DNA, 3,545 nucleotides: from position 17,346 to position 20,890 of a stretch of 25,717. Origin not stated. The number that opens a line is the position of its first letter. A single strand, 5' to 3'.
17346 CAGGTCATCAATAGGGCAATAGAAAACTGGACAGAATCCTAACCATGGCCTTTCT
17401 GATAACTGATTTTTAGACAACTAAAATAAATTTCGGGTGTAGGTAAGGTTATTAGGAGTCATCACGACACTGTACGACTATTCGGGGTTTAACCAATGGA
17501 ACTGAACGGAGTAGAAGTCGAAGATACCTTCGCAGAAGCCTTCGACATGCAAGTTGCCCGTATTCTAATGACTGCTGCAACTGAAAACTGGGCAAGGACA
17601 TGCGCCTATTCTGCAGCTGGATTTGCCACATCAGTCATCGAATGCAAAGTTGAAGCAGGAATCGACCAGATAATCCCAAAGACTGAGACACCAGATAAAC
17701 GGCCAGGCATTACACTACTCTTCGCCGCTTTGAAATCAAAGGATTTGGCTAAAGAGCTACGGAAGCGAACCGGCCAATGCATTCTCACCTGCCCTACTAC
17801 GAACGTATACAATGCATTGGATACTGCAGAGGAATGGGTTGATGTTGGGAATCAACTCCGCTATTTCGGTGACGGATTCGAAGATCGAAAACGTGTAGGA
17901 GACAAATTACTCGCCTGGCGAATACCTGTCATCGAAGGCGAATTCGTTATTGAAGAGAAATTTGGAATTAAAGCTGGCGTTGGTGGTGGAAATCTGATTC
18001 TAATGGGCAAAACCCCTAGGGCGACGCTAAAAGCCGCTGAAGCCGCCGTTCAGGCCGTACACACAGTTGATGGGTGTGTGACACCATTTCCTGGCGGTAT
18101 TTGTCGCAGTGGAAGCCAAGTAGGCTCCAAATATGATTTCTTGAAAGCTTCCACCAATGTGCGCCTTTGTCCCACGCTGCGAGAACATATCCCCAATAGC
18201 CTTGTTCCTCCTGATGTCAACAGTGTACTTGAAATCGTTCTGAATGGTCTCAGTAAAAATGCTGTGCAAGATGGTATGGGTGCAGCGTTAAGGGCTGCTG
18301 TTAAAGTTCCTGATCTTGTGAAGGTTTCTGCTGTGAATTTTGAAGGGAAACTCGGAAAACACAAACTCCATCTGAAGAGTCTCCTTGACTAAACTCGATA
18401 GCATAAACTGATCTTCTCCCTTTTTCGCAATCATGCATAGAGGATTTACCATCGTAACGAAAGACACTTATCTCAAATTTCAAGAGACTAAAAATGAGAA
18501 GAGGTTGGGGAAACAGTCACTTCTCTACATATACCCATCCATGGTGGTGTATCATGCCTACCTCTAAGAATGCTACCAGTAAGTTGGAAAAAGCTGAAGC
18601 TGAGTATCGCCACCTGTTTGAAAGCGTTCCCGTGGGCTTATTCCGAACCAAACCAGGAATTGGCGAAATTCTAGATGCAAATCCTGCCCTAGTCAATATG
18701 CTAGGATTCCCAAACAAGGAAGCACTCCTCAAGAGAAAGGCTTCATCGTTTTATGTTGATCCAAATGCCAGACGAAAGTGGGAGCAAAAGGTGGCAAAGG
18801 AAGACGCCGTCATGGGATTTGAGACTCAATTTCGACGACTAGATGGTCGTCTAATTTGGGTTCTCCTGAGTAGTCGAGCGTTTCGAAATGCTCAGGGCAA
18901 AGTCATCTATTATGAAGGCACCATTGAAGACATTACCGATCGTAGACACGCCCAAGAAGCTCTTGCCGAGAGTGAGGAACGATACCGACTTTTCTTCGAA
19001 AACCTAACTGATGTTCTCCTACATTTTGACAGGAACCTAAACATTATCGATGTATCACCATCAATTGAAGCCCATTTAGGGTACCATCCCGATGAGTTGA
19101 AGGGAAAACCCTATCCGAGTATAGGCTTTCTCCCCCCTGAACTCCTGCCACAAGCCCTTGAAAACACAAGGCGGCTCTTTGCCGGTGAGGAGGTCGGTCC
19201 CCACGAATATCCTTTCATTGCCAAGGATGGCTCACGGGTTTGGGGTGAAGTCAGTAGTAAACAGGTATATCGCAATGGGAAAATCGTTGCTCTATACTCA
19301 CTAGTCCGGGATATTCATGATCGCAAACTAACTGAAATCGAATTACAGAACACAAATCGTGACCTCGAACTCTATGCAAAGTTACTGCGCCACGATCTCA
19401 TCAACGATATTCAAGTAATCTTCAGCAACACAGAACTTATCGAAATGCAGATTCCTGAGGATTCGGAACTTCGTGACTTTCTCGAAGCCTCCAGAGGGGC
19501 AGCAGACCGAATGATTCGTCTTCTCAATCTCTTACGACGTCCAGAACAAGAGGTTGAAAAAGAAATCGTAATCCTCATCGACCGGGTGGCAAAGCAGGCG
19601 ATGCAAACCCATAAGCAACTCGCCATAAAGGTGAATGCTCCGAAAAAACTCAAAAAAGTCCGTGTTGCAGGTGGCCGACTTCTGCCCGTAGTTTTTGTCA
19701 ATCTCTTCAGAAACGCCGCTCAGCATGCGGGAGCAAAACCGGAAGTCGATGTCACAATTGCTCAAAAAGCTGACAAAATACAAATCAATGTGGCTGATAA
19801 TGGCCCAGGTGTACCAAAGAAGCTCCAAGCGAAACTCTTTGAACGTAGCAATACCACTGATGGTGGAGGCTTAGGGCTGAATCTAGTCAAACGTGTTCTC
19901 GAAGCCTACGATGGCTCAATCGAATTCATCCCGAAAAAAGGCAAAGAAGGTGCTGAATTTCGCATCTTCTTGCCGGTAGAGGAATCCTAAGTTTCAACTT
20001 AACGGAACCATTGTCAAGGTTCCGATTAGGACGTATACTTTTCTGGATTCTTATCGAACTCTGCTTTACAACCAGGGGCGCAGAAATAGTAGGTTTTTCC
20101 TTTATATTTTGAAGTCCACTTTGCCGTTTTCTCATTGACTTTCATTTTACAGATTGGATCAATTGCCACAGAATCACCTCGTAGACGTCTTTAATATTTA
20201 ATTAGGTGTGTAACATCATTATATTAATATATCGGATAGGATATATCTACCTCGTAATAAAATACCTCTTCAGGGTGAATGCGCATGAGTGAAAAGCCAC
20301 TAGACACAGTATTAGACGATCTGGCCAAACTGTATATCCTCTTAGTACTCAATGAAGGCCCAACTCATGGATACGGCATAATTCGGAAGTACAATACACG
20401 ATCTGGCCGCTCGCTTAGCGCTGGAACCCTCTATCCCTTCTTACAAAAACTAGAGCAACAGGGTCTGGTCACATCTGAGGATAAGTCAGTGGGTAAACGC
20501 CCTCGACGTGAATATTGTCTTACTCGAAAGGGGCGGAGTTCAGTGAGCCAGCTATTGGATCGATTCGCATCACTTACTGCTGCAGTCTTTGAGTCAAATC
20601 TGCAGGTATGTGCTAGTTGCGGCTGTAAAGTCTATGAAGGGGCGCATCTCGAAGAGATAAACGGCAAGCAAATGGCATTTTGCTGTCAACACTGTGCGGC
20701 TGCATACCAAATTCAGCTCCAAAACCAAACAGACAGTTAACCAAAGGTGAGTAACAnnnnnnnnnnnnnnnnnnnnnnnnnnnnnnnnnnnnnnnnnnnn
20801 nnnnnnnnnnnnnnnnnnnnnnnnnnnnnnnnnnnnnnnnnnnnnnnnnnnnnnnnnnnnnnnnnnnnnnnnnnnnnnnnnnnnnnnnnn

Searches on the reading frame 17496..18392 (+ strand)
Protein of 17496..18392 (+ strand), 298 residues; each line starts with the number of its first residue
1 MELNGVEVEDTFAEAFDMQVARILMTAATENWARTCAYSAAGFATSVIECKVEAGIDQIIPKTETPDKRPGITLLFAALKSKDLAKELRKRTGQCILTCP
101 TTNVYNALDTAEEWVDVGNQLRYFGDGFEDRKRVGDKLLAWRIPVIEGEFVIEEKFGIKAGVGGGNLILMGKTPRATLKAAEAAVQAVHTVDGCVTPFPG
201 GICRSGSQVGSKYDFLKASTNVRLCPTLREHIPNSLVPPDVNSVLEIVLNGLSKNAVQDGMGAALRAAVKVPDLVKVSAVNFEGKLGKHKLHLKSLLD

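Call 15: search_protein_families(library=pfam, proteins=[window:17496-18392:+])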
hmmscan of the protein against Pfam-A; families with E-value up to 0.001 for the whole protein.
window:17496-18392:+ (298 aa): 2 families
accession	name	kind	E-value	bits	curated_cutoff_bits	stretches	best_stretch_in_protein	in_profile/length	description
PF02741.20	FTR_C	-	3.1e-59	199.7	25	1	148-296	1-149/149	FTR, proximal lobe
PF01913.23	FTR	-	8.4e-56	188.3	27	1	1-145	1-142/142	Formylmethanofuran-tetrahydromethanopterin formyltransferase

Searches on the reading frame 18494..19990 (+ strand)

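Call 15: search_protein_families(library=pfam, proteins=[window:18494-19990:+])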
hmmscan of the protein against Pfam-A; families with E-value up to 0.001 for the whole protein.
window:18494-19990:+ (498 aa): 9 families
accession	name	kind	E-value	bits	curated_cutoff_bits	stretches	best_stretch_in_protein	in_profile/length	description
PF13426.13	PAS_9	-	3.9e-22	78.9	27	2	57-149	11-103/103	PAS domain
PF02518.31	HATPase_c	-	2e-19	70.5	26.4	1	400-496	9-110/111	Histidine kinase-, DNA gyrase B-, and HSP90-like ATPase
PF08447.18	PAS_3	-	4.5e-18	65.7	25.6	2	184-267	1-85/89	PAS fold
PF08448.16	PAS_4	-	4.6e-18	65.9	23.1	2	168-278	1-109/110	PAS fold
PF00989.32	PAS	-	5.6e-16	59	22.6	2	37-147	2-113/113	PAS fold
PF13188.13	PAS_8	-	2.8e-13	49.7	21.8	1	38-93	3-57/65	PAS domain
PF13581.12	HATPase_c_2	-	3.3e-06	27.6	27.4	1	405-471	40-111/127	Histidine kinase-like ATPase domain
PF14501.12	HATPase_c_5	-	0.00041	20.6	22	1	399-479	8-89/102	GHKL domain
PF00512.31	HisKA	-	0.00074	20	26.9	0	298-348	9-58/66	His Kinase A (phospho-acceptor) domain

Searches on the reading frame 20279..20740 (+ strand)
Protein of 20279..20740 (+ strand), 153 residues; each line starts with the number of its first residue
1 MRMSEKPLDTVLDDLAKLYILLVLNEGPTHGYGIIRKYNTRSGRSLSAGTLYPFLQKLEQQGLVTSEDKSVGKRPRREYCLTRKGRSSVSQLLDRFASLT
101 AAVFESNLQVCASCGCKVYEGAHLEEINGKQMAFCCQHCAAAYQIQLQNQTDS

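Call 16: search_protein_families(library=pfam, proteins=[window:20279-20740:+])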
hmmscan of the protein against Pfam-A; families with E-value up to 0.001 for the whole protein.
window:20279-20740:+ (153 aa): 5 families
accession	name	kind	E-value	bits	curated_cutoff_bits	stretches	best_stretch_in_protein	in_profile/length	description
PF03551.20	PadR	-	5.5e-19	68.4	27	1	20-89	1-73/75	Transcriptional regulator PadR-like family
PF13601.12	HTH_34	-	3.9e-05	24.2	27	1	45-92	25-72/80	Winged helix DNA-binding domain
PF24273.1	TRASH_HVO_1752_C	-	0.00019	21.9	27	1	111-145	4-38/47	HVO_1752, C-terminal TRASH domain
PF11494.13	Ta0938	-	0.00025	21.8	27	1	111-145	4-36/92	Ta0938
PF01638.23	HxlR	-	0.0007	19.8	20.8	1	45-99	30-82/91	HxlR-like helix-turn-helix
